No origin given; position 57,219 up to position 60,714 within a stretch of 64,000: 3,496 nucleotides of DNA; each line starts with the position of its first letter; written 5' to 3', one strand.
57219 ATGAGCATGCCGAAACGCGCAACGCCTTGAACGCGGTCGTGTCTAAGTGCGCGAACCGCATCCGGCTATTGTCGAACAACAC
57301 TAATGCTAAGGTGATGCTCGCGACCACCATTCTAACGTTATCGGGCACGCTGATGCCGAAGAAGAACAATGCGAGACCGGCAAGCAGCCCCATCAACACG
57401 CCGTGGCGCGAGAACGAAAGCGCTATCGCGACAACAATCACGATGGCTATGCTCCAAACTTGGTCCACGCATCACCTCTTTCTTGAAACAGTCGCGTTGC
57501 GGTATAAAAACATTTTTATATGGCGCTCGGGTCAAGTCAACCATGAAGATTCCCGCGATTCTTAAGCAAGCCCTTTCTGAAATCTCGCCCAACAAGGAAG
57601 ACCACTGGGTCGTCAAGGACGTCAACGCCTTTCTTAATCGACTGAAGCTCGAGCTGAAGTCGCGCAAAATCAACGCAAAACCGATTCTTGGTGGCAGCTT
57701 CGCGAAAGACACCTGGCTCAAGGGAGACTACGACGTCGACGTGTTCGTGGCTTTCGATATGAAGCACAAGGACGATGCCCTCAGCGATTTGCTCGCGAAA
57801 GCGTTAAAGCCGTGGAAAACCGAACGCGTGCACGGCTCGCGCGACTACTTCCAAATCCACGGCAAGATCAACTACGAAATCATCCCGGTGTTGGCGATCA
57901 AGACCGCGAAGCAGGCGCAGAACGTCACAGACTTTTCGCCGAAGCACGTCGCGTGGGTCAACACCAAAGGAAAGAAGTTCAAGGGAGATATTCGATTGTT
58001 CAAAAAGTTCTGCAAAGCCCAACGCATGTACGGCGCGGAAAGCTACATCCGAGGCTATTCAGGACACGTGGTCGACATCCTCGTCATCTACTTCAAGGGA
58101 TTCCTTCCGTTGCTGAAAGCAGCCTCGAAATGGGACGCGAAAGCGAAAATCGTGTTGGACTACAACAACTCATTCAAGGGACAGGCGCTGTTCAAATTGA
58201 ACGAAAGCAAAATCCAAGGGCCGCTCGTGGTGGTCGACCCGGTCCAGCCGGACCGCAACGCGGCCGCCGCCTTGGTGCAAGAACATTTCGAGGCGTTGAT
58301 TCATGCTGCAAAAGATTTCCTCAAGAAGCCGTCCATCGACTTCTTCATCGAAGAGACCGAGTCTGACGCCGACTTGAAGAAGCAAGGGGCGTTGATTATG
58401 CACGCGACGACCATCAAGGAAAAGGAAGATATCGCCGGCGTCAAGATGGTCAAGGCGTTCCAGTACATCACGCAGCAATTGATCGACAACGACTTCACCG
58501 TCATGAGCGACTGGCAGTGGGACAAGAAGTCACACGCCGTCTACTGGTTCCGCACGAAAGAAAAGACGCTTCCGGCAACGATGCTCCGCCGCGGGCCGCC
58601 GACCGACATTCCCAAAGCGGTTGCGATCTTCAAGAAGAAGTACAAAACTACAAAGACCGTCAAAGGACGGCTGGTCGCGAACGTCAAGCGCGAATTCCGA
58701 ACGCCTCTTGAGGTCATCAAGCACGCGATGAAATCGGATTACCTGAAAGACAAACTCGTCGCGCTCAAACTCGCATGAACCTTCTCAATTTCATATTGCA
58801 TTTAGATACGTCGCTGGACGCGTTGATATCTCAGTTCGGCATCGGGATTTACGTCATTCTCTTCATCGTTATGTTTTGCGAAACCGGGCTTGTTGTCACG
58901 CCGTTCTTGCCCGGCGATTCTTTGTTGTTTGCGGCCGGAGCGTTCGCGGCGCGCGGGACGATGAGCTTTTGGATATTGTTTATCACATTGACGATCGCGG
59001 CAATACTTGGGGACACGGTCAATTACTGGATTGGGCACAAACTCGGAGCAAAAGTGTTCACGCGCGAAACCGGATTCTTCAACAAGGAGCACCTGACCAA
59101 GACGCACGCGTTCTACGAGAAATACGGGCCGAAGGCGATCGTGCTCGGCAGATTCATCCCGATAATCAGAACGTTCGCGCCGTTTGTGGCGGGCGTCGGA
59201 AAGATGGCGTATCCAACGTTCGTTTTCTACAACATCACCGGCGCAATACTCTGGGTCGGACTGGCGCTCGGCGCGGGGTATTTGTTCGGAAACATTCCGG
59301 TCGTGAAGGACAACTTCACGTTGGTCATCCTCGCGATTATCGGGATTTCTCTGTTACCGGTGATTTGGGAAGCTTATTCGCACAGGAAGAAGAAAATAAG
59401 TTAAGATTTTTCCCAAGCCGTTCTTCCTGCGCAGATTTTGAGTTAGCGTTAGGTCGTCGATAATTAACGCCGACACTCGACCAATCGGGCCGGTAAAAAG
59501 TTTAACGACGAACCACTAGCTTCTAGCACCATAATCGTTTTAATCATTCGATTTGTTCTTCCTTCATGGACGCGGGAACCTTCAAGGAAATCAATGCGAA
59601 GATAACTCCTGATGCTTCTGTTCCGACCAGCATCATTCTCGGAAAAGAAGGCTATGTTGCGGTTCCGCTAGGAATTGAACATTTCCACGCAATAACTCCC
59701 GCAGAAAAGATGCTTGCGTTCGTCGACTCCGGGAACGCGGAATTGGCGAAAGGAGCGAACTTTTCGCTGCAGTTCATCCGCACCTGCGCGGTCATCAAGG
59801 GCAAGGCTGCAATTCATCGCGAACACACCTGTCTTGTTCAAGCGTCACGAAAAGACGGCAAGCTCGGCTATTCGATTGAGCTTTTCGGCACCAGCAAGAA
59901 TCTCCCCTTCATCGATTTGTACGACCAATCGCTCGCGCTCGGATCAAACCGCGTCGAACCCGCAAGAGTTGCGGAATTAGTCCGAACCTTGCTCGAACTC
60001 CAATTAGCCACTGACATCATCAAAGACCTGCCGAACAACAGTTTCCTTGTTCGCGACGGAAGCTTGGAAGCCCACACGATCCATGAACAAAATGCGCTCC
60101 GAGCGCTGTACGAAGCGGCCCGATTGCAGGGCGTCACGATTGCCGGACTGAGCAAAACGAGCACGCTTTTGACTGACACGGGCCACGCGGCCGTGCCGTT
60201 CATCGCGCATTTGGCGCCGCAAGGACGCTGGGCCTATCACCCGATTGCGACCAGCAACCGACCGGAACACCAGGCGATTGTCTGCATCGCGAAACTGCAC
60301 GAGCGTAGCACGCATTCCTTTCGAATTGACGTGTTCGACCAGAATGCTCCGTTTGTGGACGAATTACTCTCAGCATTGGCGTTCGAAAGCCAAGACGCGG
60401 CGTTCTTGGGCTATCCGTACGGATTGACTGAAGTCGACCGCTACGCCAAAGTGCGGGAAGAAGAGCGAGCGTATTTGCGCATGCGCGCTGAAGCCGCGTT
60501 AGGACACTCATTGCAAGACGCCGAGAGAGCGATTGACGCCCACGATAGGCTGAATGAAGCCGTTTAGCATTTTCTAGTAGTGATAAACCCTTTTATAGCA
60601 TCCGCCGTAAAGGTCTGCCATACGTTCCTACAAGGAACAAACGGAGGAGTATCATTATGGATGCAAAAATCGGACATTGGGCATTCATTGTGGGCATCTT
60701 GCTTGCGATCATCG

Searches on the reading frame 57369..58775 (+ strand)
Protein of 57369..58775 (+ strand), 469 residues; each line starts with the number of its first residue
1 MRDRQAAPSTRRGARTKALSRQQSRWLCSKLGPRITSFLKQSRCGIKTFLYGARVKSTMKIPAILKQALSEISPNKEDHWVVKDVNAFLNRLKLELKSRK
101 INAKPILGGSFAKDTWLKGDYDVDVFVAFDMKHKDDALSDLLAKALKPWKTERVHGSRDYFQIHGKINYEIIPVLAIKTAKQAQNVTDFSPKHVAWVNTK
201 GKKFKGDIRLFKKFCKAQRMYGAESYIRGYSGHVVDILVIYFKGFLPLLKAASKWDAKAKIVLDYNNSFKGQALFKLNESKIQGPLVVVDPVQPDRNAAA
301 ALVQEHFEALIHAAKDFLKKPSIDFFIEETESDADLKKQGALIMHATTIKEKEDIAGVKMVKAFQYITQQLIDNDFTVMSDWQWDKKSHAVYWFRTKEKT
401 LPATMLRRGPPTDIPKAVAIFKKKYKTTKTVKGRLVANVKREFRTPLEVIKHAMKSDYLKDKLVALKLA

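Call 91: search_protein_families(library=pfam, proteins=[window:57369-58775:+], max_evalue=0.00001)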
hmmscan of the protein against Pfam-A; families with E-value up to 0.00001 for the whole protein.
window:57369-58775:+ (469 aa): 4 families
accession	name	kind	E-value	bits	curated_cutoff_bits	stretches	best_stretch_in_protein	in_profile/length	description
PF09249.16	tRNA_NucTransf2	-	1.2e-31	109.7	27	1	207-326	2-112/113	tRNA nucleotidyltransferase, second domain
PF21133.2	CAA_C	-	4.2e-09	36.6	22.2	1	357-455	21-121/144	CCA-adding enzyme, C-terminal domain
PF01909.29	NTP_transf_2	-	2.1e-07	31.7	21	1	90-157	2-67/93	Nucleotidyltransferase domain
PF18144.7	SMODS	-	4.5e-06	27.4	26.5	0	59-207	1-159/164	Second Messenger Oligonucleotide or Dinucleotide Synthetase domain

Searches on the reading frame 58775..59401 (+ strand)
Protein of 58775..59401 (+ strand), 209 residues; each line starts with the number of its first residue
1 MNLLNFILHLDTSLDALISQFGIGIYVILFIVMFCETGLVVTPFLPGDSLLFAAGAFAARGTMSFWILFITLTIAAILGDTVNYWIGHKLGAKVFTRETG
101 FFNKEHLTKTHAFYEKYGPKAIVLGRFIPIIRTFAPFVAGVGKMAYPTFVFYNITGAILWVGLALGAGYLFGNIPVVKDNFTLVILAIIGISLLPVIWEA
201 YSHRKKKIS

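Call 91: search_protein_families(library=pfam, proteins=[window:58775-59401:+], max_evalue=0.00001)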
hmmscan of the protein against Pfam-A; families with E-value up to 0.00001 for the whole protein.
window:58775-59401:+ (209 aa): 1 family
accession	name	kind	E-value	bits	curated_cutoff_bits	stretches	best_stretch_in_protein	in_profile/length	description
PF09335.16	VTT_dom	-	2.7e-23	83.2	33.9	1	45-169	1-122/123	VTT domain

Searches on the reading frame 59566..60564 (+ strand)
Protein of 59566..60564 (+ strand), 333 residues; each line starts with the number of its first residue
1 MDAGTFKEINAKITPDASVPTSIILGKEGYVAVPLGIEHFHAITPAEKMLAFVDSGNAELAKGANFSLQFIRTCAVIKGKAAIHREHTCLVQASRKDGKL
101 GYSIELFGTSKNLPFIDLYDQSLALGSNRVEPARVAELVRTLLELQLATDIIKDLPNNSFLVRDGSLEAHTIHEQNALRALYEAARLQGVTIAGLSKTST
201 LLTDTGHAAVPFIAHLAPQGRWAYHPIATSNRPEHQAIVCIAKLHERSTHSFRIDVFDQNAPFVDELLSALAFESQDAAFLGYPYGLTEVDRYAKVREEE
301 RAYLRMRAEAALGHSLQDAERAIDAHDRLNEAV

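Call 91: search_protein_families(library=pfam, proteins=[window:59566-60564:+], max_evalue=0.00001)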
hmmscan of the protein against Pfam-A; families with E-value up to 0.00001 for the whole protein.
window:59566-60564:+ (333 aa): 1 family
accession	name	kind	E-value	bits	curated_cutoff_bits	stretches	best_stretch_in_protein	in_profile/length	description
PF09376.16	NurA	-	4.4e-09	36.6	21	1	52-296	5-254/254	NurA domain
